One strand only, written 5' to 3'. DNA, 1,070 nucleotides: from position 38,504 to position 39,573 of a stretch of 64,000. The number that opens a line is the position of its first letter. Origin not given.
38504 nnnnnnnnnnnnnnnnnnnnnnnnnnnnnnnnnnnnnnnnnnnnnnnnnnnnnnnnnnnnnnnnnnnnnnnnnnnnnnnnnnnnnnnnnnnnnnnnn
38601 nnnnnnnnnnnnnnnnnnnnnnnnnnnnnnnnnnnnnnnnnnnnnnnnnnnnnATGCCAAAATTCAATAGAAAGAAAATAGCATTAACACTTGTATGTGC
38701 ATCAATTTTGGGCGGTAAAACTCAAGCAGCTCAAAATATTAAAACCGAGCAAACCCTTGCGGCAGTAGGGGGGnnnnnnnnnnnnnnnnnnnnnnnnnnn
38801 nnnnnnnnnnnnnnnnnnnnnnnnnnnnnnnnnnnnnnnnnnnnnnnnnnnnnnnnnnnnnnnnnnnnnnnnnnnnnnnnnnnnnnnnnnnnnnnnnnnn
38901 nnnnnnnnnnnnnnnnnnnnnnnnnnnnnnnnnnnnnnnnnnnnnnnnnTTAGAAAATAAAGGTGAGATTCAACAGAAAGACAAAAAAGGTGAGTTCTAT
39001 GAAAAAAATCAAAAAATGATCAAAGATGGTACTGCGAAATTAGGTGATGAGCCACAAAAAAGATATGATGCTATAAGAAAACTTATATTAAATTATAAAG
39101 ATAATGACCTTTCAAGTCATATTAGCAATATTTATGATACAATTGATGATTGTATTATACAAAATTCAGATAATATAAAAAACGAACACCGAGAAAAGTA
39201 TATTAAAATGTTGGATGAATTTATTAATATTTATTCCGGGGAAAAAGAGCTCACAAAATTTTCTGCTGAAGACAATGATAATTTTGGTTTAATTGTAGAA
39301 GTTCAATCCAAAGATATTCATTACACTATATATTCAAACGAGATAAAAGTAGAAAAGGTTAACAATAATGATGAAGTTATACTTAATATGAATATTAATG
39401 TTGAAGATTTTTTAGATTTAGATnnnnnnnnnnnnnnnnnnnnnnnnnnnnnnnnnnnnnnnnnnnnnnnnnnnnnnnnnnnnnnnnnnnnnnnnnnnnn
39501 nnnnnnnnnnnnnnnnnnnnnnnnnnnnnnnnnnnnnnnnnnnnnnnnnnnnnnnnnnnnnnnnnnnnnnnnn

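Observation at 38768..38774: G7 homopolymer puts a leader-family gene out of frame (contingency-locus candidate)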

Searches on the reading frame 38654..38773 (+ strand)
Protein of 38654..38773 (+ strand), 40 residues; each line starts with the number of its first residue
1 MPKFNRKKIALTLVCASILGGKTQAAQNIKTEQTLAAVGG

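Call 55: find_homologous_proteins(query=A2, max_evalue=0.01)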
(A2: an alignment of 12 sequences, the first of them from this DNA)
Query A2 (12 sequences) (40 aa, profile of the alignment): 83 proteins with E <= 0.01 among 526 candidates.
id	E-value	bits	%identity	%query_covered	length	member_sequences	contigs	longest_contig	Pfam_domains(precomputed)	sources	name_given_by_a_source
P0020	1.1e-21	94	65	100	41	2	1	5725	-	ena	-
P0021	1.7e-21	94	68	100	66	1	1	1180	-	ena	-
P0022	7.9e-21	91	63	100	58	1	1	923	-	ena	-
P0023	2.8e-20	90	60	100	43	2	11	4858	-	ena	-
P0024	6.5e-20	88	64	100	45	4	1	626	-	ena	-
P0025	1.0e-19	88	60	100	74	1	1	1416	-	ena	-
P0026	1.7e-19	87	58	100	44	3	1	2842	-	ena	-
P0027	2.4e-19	87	100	100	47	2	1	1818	-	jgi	jgi:hypothetical protein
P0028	4.4e-19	86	100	100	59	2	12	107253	-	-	-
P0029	5.5e-19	86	64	100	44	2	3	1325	-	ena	-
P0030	5.5e-19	86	60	100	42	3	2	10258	-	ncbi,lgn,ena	-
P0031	5.7e-19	85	64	100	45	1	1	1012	-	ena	-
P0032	6.3e-19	85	58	100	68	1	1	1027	-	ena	-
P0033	1.9e-18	84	60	100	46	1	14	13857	-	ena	-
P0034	3.4e-18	83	63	100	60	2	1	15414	-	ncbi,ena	-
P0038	8.1e-18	82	58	100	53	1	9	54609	-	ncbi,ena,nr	ncbi:MAG: hypothetical protein IJQ10_01160 [Clostridia bacterium]|nr:hypothetical protein [Clostridi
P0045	1.8e-16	78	57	95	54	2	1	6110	-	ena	-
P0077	6.6e-13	66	45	100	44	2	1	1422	-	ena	-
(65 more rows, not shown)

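Call 60: find_encoding_contigs(protein=P0077, flank=1500, max_places=2)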
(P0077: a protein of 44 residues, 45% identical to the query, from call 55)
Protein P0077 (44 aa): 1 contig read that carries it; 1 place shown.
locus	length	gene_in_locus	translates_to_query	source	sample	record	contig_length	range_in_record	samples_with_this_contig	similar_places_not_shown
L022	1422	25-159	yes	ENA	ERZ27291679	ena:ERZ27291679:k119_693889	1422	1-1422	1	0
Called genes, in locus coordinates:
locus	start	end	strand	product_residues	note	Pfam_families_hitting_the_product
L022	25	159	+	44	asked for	-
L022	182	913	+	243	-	-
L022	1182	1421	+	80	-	?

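Call 61: find_encoding_contigs(protein=P0045, flank=3000, max_places=2)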
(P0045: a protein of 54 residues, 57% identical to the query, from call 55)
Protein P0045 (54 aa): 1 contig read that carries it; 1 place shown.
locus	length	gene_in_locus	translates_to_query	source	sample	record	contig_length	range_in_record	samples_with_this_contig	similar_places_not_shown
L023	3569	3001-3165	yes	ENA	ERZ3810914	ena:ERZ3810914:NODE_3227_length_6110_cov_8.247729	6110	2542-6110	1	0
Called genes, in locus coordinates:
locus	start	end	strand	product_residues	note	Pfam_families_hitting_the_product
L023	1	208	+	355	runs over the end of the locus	PF01118:Semialdhyde_dh, PF02774:Semialdhyde_dhC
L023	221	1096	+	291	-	PF00701:DHDPS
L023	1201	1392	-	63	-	-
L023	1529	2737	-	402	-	PF06898:YqfD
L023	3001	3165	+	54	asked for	-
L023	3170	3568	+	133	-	?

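Call 62: find_encoding_contigs(protein=P0038, flank=10000, max_places=2)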
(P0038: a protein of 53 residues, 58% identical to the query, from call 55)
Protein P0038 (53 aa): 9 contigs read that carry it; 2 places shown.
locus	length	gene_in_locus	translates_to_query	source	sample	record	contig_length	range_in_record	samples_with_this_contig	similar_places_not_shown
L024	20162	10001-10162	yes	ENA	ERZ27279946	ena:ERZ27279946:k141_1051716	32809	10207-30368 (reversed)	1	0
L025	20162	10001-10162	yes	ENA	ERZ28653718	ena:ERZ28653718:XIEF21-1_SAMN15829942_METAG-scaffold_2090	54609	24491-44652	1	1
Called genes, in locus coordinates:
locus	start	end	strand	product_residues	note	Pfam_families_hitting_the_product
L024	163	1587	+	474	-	PF05649:Peptidase_M13_N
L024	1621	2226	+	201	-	PF01431:Peptidase_M13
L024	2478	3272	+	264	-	PF00950:ABC-3, PF01032:FecCD (faint)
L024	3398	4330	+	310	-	PF01544:CorA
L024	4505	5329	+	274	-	-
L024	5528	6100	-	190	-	-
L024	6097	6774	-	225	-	PF02163:Peptidase_M50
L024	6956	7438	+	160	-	PF02163:Peptidase_M50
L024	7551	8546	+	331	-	-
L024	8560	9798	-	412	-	-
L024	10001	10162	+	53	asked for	-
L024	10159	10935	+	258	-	-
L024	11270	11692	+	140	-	PF20310:HTH_Tnp_2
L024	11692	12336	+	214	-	PF13276:HTH_21 (weak), PF00665:rve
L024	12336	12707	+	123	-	PF13683:rve_3, PF13333:rve_2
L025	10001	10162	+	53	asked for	-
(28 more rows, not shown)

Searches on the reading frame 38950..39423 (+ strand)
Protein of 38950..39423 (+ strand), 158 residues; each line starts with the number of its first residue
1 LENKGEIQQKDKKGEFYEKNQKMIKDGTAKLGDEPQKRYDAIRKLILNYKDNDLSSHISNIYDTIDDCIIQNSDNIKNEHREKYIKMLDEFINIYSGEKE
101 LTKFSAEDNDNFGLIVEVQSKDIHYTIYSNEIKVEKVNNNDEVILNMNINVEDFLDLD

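Call 41: search_protein_representatives(protein=window:38950-39423:+)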
Query: 158 residues. Proteins with E-value up to 0.001 (for the whole library): 4; up to 1e-10: 4; up to 1e-30: 3. The best 4 are listed.
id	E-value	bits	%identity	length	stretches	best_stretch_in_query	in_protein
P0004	1.9e-83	294.5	92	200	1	1-158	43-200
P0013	2.6e-51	190.2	95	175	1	58-158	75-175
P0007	3.6e-50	186.4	64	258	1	1-155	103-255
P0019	2.9e-23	99.2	78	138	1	1-73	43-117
